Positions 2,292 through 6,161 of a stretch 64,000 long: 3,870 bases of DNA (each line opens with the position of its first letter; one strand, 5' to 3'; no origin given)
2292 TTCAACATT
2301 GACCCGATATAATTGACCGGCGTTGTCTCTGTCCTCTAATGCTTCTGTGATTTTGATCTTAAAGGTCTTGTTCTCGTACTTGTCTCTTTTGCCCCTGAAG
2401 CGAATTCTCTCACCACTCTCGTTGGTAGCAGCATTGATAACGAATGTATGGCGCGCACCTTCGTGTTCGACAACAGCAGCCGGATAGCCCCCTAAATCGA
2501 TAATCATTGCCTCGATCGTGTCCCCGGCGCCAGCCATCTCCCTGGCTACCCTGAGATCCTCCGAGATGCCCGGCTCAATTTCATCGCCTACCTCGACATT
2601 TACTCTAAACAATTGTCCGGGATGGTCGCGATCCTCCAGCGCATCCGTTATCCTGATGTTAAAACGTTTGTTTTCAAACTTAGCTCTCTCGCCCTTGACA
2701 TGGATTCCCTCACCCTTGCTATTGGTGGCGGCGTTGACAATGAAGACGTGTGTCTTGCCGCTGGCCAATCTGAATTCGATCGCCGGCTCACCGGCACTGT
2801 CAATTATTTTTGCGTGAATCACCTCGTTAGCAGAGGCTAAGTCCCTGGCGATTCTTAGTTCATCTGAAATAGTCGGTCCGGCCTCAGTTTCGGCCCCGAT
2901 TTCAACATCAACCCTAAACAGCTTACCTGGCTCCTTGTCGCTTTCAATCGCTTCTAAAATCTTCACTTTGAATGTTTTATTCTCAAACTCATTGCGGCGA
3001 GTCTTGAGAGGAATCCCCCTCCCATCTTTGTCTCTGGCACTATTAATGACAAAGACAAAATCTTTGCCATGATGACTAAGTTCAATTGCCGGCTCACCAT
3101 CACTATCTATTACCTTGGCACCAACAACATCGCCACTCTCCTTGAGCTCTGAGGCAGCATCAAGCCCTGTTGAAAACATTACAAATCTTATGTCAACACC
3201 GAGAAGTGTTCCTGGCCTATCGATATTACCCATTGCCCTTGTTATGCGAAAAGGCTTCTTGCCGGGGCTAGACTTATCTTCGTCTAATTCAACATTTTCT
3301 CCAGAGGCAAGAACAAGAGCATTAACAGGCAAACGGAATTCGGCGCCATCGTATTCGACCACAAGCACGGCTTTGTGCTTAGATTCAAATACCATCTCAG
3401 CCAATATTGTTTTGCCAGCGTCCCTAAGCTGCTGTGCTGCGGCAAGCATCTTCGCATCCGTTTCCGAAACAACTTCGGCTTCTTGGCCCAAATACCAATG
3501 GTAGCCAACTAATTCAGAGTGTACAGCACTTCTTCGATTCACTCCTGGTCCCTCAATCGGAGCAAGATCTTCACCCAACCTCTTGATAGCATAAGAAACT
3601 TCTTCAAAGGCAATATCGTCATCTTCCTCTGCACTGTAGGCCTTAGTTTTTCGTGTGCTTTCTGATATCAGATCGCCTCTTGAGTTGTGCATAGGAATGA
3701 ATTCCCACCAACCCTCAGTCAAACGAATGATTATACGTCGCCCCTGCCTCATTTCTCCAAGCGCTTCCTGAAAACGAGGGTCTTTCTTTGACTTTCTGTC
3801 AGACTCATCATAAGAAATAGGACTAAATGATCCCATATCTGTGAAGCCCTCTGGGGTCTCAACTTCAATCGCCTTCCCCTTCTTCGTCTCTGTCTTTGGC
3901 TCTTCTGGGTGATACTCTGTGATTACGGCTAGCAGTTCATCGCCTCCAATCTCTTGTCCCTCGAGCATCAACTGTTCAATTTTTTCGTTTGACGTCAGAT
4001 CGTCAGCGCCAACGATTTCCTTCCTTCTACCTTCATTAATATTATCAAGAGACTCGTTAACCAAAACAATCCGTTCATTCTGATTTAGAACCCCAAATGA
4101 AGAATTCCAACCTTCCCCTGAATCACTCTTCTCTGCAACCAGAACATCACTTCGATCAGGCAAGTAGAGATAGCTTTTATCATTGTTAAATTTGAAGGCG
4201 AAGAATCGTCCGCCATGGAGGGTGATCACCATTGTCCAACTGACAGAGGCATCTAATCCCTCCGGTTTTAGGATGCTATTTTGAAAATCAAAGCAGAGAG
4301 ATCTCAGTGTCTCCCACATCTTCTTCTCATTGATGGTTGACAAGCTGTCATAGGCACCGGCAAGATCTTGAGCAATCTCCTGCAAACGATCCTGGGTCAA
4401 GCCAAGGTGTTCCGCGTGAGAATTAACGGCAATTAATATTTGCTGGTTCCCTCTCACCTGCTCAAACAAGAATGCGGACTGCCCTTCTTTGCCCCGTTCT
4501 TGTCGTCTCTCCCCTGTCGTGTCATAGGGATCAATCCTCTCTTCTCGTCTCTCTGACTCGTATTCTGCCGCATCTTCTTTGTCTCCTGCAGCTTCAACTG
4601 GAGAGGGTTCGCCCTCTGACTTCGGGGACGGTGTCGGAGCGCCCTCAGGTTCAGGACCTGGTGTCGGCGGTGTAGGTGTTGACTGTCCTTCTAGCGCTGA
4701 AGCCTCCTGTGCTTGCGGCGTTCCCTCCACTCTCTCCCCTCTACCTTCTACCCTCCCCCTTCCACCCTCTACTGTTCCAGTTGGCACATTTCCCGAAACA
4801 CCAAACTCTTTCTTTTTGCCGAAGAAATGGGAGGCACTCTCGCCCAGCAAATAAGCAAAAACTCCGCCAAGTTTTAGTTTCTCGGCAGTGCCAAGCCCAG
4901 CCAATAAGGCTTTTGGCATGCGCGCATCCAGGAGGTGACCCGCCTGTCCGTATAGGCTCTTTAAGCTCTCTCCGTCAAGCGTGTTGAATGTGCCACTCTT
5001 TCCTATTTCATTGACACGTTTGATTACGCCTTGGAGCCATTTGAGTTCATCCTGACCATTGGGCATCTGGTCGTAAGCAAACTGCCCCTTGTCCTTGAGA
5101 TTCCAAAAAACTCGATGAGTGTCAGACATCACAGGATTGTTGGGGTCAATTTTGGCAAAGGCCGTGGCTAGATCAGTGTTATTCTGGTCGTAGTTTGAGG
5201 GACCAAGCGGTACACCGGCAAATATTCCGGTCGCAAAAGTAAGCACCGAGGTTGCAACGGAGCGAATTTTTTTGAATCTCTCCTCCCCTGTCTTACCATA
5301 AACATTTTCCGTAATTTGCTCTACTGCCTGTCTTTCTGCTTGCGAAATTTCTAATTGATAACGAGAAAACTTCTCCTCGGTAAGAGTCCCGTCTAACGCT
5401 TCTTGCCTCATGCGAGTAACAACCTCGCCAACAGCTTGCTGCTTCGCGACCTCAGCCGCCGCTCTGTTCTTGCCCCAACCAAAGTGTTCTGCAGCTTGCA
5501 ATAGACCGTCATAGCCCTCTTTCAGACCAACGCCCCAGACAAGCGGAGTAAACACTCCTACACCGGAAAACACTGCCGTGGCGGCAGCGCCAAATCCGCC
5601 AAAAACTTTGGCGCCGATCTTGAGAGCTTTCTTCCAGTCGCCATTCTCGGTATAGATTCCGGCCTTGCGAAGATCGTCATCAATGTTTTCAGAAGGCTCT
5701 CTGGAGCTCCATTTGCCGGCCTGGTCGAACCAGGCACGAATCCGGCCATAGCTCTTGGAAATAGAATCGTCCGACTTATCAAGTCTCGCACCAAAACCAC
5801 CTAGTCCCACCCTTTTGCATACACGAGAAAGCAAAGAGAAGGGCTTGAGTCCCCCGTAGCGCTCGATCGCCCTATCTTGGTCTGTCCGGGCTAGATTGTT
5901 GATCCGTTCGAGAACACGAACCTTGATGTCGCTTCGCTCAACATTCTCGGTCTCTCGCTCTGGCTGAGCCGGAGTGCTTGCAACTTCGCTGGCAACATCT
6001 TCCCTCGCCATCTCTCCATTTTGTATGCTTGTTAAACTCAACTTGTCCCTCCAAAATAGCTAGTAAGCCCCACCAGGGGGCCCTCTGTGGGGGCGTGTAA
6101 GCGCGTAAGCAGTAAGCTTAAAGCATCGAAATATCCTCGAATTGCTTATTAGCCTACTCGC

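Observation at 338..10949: Small-giant-small-giant operon encoding a GT9 heptosyltransferase-like fusion next to a 1879-aa tandem-repeat protein: a candidate adhesin plus dedicated glycosyltransferase (BAHT-like) system with paired small acidic partner proteins.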

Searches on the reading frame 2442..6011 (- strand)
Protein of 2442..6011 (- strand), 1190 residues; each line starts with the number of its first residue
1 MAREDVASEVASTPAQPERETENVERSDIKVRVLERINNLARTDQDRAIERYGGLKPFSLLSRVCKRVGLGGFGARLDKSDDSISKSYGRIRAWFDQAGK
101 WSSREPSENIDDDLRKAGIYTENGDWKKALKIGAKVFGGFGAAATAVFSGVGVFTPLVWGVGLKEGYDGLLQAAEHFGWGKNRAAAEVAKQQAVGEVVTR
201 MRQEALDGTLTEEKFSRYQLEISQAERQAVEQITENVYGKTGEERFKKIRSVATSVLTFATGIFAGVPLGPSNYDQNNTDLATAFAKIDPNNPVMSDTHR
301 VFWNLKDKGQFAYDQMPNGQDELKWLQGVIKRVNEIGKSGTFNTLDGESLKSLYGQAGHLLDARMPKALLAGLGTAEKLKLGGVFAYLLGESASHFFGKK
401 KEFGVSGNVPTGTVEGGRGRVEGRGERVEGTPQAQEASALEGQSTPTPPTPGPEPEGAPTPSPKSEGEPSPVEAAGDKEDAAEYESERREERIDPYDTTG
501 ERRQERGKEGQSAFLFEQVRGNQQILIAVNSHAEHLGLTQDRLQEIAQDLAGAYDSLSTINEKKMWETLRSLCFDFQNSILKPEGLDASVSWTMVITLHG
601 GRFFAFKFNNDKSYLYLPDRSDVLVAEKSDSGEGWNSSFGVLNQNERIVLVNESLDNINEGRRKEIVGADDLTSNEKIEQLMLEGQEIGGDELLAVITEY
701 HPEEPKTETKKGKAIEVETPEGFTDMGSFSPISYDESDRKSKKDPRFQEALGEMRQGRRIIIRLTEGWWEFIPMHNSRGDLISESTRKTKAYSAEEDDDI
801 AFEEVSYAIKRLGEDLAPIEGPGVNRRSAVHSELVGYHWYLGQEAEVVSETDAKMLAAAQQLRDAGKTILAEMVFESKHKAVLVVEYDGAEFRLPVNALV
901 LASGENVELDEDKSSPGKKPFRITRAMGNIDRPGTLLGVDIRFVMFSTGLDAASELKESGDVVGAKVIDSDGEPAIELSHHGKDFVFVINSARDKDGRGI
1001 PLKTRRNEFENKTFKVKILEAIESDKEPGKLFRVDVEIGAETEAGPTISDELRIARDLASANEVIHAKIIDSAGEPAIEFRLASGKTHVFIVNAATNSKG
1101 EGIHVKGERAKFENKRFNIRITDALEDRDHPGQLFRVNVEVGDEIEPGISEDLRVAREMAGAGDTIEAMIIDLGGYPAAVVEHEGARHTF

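Call 59: search_protein_representatives(protein=window:2442-6011:-)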
Query: 1190 residues. Proteins with E-value up to 0.001 (for the whole library): 52; up to 1e-10: 32; up to 1e-30: 11. The best 52 are listed.
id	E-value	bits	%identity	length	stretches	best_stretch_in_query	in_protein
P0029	1.1e-67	245.3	39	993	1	25-491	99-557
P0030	3.7e-67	243.5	42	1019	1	20-410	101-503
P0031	1.2e-60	222.0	42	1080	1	25-419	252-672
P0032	3.5e-59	217.1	39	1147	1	21-400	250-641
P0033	1.0e-55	205.6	41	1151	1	30-401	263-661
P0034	2.3e-54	201.2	38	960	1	24-401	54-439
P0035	1.4e-53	198.6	40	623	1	13-402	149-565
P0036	4.9e-39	150.4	43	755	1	93-374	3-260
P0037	1.7e-37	145.3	37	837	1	77-400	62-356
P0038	3.2e-32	127.8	36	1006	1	90-321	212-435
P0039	2.3e-31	125.0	36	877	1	73-381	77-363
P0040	1.1e-29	119.4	39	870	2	97-452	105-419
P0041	3.9e-29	117.6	39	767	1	138-427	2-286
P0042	1.1e-28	116.1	43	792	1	87-276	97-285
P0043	2.8e-28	114.8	100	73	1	1-63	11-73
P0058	1.5e-17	79.3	29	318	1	464-710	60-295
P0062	2.8e-10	55.1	29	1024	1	446-724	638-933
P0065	1.9e-08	49.1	24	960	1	475-714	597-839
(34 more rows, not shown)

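Call 65: find_encoding_contigs(protein=P0030, flank=6000, max_places=1)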
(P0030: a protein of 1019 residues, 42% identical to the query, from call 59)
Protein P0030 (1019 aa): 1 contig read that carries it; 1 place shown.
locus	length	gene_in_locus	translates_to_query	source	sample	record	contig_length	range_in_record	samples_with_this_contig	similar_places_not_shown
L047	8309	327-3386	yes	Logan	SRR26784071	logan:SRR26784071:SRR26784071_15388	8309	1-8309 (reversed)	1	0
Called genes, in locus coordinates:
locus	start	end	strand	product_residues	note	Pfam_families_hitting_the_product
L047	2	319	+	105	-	?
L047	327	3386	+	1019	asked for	-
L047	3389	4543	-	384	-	PF00535:Glycos_transf_2, PF10111:Glyco_tranf_2_2 (faint), PF02709:Glyco_transf_7C (weak)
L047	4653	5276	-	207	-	-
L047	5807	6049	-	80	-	-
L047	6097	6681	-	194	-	-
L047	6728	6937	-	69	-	-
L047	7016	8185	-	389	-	PF01702:TGT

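Call 67: find_encoding_contigs(protein=P0029, flank=8000, max_places=1)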
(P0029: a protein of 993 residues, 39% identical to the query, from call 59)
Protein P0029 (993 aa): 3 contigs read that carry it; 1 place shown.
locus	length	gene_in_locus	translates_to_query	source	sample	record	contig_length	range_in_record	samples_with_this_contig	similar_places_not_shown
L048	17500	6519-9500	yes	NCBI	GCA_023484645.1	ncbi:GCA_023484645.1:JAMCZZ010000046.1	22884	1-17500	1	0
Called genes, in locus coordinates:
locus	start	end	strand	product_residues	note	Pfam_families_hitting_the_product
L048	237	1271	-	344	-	PF04545:Sigma70_r4, PF05066:HARE-HTH (weak)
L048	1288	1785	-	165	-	-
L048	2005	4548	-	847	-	PF26449:DUF8128, PF02534:T4SS-DNA_transf (faint)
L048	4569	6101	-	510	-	-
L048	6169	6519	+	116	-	PF18908:DUF5663 (weak)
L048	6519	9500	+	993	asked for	-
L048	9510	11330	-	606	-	PF13181:TPR_8 (faint), PF00535:Glycos_transf_2, PF10111:Glyco_tranf_2_2 (faint), PF00515:TPR_1 (faint), PF07719:TPR_2 (faint), PF13424:TPR_12 (faint), PF13428:TPR_14 (faint), PF13432:TPR_16 (faint), +1 more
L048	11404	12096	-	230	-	-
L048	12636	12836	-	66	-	-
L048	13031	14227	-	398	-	PF01702:TGT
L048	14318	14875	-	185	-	-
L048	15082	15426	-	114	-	PF16320:Ribosomal_L12_N, PF00542:Ribosomal_L12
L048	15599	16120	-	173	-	PF00466:Ribosomal_L10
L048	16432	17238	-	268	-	-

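Call 68: find_encoding_contigs(protein=P0032, flank=8000, max_places=1)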
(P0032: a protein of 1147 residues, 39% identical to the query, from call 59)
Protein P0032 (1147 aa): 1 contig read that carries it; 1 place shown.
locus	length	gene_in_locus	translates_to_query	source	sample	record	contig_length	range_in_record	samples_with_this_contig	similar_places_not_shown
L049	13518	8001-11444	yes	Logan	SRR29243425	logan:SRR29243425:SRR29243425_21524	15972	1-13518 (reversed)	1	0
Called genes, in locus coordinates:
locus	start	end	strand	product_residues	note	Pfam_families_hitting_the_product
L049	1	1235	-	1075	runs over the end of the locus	PF26449:DUF8128, PF01935:DUF87 (weak)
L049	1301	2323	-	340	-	PF04545:Sigma70_r4, PF05066:HARE-HTH (faint)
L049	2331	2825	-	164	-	-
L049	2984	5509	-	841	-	PF26449:DUF8128, PF02534:T4SS-DNA_transf (faint)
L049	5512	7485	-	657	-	-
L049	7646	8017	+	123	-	PF18908:DUF5663 (weak)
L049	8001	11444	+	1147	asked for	-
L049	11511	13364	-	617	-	PF13176:TPR_7 (faint), PF00535:Glycos_transf_2, PF10111:Glyco_tranf_2_2 (faint), PF13641:Glyco_tranf_2_3 (weak), PF02709:Glyco_transf_7C (weak), PF00515:TPR_1 (faint), PF07719:TPR_2 (faint), PF13174:TPR_6 (faint), +5 more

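Call 69: find_encoding_contigs(protein=P0034, flank=8000, max_places=1)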
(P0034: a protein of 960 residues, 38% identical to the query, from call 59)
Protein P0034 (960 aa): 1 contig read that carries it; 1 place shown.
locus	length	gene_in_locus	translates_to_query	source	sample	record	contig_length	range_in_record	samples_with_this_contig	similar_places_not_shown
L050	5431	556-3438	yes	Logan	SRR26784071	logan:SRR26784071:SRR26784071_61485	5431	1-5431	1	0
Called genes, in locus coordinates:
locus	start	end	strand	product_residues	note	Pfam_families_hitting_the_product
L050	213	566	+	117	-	-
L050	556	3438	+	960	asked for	-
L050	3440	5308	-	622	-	PF00535:Glycos_transf_2, PF10111:Glyco_tranf_2_2 (faint), PF13432:TPR_16 (faint), PF02709:Glyco_transf_7C (weak), PF00515:TPR_1 (faint), PF07719:TPR_2 (faint), PF13176:TPR_7 (faint), PF14559:TPR_19 (weak), +5 more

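Call 112: find_encoding_contigs(protein=P0062, flank=6000, max_places=1)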
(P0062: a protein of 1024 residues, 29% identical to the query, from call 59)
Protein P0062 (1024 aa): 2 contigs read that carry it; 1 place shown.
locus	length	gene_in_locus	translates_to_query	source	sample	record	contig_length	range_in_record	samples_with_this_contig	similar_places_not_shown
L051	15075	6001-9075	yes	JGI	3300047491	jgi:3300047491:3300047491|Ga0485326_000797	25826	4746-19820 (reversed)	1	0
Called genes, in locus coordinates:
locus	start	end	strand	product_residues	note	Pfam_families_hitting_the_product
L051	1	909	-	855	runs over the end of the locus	PF26449:DUF8128, PF02534:T4SS-DNA_transf (faint)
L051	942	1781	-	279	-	-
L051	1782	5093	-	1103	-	-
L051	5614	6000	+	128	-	PF18908:DUF5663 (weak)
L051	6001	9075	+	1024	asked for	-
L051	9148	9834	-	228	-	-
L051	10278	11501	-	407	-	PF01702:TGT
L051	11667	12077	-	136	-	PF16320:Ribosomal_L12_N, PF00542:Ribosomal_L12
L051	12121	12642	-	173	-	PF00466:Ribosomal_L10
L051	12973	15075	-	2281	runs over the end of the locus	?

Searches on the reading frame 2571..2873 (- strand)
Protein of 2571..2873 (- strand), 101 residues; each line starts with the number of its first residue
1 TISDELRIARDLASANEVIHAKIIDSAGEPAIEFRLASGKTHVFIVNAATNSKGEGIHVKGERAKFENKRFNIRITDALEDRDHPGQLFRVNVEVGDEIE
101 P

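Call 90: predict_structure(alignment_id=A9)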
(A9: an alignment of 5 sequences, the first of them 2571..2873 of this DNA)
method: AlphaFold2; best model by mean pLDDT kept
length: 101 residues; sequences in the alignment: 5
mean_pLDDT: 92.6   pTM: 0.83
mean pLDDT of the five models: 92.6, 92.6, 92.2, 90.8, 89.8
residues with pLDDT >= 90: 80; 70-90: 20; 50-70: 1; < 50: 0
segments of 3 or more residues with pLDDT < 50: none
pLDDT, mean of each block of 10 residues (from residue 1): 93 95 92 91 96 90 88 97 95 93 58
secondary structure, 60 per line:
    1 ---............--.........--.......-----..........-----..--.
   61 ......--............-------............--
elements in order: H4-15 E18-26 E29-35 E41-50 H60-66 E69-80 E88-99

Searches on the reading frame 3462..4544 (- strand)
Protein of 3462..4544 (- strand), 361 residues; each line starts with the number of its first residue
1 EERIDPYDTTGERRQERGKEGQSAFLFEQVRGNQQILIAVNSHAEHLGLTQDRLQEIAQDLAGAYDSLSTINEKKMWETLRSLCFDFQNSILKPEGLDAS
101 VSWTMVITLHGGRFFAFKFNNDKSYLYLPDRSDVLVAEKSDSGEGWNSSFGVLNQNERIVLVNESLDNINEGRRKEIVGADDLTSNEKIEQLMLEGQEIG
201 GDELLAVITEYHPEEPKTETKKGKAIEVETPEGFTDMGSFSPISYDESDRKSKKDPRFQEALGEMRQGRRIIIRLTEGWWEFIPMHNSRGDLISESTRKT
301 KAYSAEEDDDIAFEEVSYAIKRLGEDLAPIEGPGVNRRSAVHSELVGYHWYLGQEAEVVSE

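Call 121: search_solved_structures(query=window:3462-4544:-, max_evalue=5)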
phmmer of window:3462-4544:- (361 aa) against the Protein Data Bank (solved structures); distinct sequences matched with E-value up to 5: 3.
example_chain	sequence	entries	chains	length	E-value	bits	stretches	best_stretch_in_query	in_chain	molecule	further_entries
1myo_A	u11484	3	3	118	1.3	11.2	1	146-237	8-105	MYOTROPHIN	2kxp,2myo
3aaa_C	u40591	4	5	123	1.7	10.8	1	146-236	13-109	Myotrophin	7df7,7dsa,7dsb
6gp9_A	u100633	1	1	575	2.7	10.2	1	252-295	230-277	RNA-directed RNA polymerase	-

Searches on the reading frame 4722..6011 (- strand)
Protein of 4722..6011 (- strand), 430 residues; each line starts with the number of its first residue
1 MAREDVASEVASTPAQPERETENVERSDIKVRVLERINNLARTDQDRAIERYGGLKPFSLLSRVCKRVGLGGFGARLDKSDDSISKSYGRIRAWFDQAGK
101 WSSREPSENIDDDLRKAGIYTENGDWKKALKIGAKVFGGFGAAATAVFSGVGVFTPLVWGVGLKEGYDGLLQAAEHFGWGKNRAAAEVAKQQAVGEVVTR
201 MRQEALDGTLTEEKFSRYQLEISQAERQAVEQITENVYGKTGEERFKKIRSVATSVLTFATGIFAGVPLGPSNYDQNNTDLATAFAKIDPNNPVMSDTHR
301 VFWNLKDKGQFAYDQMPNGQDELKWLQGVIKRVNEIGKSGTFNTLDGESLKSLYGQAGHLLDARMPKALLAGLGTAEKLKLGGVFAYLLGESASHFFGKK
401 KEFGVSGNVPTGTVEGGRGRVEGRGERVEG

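Call 61: search_protein_families(library=pfam, alignment_id=A7, max_evalue=0.01)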
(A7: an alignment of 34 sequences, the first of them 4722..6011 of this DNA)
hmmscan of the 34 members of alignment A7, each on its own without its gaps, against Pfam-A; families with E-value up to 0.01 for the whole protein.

A. member 1, window:4722-6011:- (430 aa): 0 families

B. families by the number of members that match (of 34 scanned): 10 families
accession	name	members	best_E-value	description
PF13632.12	Glyco_trans_2_3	4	5.6e-05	Glycosyl transferase family group 2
PF00149.33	Metallophos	2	1.7e-21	Calcineurin-like phosphoesterase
PF01075.23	Glyco_transf_9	2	1.1e-15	Glycosyltransferase family 9 (heptosyltransferase)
PF03938.19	OmpH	1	0.0014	Outer membrane protein (OmpH-like)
PF15639.11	Tox-MPTase3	1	0.0024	Metallopeptidase toxin 3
PF14357.11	DUF4404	1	0.0037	Domain of unknown function (DUF4404)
PF13506.12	Glyco_transf_21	1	0.0082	Glycosyl transferase family 21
PF02709.20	Glyco_transf_7C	1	0.0087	N-terminal domain of galactosyltransferase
PF03287.19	Pox_C7_F8A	1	0.0087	Poxvirus C7/F8A protein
PF12850.12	Metallophos_2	1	0.0097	Calcineurin-like phosphoesterase superfamily domain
